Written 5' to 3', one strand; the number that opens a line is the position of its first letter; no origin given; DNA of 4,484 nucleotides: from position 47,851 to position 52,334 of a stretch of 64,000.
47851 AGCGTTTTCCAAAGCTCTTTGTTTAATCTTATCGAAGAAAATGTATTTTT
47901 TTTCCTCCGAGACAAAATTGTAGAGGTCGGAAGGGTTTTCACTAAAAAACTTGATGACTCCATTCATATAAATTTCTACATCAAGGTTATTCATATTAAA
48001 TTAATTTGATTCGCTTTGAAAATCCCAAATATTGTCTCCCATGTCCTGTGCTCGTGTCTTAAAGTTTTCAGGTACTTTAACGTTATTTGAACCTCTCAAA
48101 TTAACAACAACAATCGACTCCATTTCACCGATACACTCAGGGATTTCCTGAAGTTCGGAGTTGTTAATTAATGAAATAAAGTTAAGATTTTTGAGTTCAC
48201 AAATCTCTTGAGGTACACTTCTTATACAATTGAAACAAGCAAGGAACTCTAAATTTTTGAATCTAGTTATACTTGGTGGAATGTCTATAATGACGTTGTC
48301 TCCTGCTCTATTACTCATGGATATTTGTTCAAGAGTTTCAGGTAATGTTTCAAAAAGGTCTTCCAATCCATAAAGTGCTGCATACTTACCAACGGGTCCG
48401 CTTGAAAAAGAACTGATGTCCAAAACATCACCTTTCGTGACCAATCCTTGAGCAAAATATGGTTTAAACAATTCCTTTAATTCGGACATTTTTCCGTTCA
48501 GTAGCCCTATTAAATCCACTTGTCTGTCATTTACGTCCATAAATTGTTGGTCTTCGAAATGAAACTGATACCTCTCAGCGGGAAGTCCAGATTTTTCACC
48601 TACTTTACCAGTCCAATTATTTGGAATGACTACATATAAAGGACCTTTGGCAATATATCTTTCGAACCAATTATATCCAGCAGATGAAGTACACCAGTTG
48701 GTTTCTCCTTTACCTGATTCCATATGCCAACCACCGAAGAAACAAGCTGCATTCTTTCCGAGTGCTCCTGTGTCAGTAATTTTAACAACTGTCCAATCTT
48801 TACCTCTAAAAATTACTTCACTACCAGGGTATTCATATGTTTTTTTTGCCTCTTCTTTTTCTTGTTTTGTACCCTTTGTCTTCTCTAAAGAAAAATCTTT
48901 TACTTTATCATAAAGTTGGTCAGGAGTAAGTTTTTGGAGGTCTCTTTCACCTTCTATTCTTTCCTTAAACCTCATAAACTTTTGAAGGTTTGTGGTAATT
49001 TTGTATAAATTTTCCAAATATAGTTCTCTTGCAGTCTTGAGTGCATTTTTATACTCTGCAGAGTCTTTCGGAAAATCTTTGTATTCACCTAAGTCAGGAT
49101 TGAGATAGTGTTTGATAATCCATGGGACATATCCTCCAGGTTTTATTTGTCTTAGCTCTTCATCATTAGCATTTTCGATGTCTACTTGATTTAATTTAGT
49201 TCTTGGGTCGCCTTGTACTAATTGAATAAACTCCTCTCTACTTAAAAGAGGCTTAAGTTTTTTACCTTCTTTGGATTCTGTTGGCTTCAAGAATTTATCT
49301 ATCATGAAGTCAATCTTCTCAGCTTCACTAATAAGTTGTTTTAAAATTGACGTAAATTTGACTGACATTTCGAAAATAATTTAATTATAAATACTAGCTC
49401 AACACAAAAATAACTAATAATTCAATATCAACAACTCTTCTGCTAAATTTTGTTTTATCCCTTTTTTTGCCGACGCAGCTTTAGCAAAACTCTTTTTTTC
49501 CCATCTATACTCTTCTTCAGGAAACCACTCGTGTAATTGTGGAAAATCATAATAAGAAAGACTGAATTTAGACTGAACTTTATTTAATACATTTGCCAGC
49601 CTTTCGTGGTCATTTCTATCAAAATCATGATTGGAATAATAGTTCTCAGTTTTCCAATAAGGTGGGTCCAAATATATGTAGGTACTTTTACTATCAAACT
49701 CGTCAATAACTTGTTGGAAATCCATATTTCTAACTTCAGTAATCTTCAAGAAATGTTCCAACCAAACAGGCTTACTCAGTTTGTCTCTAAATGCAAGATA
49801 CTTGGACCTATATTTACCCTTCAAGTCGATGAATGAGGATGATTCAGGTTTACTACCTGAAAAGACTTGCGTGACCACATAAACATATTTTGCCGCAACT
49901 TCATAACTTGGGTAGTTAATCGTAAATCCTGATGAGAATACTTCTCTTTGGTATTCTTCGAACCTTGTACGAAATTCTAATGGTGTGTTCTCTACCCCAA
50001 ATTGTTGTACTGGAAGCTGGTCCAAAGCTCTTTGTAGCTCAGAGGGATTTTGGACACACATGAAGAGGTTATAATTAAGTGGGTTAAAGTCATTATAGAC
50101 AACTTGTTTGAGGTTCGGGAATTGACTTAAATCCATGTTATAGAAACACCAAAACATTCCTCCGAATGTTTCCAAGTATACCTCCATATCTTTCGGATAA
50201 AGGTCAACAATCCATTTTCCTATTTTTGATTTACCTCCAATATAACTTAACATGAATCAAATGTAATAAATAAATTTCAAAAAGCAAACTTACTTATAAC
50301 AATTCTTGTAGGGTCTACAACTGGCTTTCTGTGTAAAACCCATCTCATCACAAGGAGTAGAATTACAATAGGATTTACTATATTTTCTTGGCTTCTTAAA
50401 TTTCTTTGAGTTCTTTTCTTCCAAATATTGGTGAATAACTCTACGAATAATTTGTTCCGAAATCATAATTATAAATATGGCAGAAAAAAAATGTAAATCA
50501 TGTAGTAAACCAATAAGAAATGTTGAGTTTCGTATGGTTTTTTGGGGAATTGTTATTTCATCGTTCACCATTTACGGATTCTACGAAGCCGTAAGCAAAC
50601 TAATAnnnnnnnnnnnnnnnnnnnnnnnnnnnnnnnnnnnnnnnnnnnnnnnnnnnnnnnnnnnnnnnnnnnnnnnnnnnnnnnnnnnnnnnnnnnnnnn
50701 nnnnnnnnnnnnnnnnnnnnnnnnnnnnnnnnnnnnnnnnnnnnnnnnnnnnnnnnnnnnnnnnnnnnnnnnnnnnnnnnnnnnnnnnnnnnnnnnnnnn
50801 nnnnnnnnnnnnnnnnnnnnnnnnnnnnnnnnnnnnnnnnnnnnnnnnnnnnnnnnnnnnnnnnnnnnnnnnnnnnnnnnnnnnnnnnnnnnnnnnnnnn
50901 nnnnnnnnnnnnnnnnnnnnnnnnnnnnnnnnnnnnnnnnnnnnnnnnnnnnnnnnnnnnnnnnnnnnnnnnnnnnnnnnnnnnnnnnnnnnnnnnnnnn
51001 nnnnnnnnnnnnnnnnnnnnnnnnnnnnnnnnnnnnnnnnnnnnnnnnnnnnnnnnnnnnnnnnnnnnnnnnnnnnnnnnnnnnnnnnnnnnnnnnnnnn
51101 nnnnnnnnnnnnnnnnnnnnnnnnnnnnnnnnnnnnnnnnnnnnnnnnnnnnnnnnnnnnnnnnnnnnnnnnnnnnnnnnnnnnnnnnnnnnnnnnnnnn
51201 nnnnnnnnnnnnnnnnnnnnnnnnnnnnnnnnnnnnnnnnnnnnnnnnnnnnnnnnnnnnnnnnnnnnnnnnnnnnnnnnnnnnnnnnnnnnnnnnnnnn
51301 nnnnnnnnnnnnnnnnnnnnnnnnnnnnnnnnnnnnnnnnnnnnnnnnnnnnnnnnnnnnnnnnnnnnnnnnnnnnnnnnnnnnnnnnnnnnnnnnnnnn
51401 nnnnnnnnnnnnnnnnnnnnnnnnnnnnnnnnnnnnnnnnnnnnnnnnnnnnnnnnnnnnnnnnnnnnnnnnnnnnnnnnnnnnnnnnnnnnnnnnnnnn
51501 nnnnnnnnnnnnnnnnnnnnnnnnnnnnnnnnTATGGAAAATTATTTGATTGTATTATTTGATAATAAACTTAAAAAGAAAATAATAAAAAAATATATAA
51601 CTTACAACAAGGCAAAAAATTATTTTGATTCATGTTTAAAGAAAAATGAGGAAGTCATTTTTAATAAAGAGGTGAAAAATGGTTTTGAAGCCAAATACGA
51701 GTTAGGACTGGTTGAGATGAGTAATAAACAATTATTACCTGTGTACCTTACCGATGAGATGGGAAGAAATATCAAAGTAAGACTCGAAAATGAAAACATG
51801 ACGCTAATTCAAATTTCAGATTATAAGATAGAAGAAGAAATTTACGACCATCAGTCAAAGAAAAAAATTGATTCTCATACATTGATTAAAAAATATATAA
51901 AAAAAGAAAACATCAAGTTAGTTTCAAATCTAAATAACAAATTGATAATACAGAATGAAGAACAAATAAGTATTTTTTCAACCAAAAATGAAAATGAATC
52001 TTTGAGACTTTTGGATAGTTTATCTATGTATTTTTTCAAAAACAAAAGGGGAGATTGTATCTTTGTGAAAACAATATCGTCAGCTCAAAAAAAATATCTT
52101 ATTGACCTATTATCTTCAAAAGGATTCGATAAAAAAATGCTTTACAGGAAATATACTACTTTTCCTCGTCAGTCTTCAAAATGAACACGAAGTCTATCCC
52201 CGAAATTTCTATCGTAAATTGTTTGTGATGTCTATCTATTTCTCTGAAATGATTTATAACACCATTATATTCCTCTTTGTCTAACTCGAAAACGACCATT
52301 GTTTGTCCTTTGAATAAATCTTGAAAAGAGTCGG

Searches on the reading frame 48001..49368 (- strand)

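Call 13: search_protein_families(library=phrogs, proteins=[window:48001-49368:-], max_evalue=0.001)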
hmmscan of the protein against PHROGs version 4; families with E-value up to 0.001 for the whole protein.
window:48001-49368:- (455 aa): 1 family
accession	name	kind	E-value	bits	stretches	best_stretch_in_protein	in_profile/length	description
phrog_6688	-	unknown function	1.6e-06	28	1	357-431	451-525/681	-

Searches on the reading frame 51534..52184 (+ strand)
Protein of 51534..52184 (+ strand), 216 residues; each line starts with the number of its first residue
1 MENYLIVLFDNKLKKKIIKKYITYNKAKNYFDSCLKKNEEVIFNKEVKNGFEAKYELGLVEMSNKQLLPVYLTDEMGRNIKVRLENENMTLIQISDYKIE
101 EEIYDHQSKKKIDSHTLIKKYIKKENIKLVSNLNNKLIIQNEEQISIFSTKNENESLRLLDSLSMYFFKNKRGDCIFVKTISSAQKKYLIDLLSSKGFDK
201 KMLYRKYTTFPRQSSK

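Call 72: search_protein_families(library=phrogs, proteins=[window:51534-52184:+], max_evalue=0.01)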
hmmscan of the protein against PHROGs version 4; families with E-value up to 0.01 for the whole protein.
window:51534-52184:+ (216 aa): 1 family
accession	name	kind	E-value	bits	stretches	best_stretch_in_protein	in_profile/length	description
phrog_1582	-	unknown function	0.0063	17.3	1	26-124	6-97/121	-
